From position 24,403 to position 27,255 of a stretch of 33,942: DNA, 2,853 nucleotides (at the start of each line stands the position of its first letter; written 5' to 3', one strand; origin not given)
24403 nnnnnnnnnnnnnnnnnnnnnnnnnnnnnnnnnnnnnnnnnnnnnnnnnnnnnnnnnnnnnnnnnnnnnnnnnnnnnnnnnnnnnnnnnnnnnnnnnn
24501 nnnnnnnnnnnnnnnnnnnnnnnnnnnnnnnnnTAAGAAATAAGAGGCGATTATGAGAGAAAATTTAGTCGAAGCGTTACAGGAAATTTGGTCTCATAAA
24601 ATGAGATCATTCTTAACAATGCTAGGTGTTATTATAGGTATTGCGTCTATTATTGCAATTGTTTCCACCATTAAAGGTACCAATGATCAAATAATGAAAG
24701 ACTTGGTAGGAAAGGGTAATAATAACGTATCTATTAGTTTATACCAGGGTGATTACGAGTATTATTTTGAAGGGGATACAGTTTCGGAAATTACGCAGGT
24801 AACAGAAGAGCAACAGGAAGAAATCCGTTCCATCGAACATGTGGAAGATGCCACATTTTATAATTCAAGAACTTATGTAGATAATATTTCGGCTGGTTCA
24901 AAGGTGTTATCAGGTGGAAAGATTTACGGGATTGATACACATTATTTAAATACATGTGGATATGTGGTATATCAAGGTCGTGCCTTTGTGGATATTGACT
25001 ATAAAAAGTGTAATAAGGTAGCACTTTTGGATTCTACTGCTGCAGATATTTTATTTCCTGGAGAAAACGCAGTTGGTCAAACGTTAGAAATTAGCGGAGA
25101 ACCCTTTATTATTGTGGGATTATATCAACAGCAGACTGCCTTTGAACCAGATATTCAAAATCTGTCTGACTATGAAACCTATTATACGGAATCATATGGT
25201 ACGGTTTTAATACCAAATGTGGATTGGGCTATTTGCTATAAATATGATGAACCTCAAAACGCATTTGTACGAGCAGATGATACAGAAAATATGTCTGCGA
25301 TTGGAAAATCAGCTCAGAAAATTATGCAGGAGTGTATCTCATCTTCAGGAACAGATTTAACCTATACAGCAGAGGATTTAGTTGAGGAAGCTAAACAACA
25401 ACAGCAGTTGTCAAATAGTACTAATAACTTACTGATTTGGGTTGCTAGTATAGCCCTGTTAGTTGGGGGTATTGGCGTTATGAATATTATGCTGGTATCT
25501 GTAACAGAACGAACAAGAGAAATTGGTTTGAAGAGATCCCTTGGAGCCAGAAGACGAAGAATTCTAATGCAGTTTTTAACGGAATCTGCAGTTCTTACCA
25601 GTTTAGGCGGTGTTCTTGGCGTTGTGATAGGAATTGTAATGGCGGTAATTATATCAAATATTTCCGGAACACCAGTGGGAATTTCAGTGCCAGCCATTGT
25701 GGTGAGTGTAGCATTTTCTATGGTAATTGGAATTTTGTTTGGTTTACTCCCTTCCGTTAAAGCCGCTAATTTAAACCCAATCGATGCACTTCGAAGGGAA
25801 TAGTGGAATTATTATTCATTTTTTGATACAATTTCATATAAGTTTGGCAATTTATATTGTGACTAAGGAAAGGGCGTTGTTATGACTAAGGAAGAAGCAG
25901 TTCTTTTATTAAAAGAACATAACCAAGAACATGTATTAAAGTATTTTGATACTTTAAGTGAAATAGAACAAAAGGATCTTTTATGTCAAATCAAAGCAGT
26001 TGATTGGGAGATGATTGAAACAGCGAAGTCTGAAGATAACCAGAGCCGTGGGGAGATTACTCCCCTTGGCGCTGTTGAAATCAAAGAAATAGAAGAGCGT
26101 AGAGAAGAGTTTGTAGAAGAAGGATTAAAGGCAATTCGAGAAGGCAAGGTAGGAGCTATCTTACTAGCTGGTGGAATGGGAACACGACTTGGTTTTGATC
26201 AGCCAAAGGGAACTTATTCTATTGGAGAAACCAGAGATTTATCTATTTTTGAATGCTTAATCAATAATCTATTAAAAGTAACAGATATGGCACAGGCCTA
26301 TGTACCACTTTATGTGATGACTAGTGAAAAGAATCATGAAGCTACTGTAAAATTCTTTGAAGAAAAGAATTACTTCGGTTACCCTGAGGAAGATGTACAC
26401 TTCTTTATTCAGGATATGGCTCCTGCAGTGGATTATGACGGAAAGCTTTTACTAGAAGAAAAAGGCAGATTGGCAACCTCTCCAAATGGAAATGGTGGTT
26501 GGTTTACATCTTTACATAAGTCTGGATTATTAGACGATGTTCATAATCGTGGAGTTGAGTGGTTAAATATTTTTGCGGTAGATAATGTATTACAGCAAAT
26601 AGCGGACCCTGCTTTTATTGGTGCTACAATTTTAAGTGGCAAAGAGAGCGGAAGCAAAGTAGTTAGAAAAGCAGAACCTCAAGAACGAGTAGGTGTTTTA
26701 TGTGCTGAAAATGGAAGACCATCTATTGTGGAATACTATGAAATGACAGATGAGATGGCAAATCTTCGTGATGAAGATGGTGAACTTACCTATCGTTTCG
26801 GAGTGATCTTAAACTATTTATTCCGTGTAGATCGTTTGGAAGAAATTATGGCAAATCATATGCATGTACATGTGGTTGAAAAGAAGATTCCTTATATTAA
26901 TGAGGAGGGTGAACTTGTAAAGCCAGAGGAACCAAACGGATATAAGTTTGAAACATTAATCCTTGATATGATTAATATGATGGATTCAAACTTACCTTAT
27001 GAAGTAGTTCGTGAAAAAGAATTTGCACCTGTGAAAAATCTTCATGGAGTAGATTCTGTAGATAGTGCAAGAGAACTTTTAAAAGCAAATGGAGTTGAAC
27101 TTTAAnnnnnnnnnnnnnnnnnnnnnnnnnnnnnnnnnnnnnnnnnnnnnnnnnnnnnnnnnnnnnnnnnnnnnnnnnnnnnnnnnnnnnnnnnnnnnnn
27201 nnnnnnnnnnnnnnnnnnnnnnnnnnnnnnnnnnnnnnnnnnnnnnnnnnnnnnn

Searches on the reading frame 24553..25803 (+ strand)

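Call 6: search_protein_families(library=pfam, proteins=[window:24553-25803:+], max_evalue=0.001)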
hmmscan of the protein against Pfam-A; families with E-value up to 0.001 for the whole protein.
window:24553-25803:+ (416 aa): 2 families
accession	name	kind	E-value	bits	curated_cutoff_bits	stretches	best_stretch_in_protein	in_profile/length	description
PF12704.14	MacB_PCD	-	2.3e-26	93.8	27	1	19-255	1-205/207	MacB-like periplasmic core domain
PF02687.27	FtsX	-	2.4e-21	76.4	25.5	1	297-409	3-120/120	FtsX-like permease C-terminal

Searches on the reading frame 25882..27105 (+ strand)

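Call 6: search_protein_families(library=pfam, proteins=[window:25882-27105:+], max_evalue=0.001)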
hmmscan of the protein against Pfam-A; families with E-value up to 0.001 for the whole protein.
window:25882-27105:+ (407 aa): 1 family
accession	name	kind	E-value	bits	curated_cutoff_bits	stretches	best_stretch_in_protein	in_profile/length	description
PF01704.24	UDPGP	-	2.9e-42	145.3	22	1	38-388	19-339/413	UTP--glucose-1-phosphate uridylyltransferase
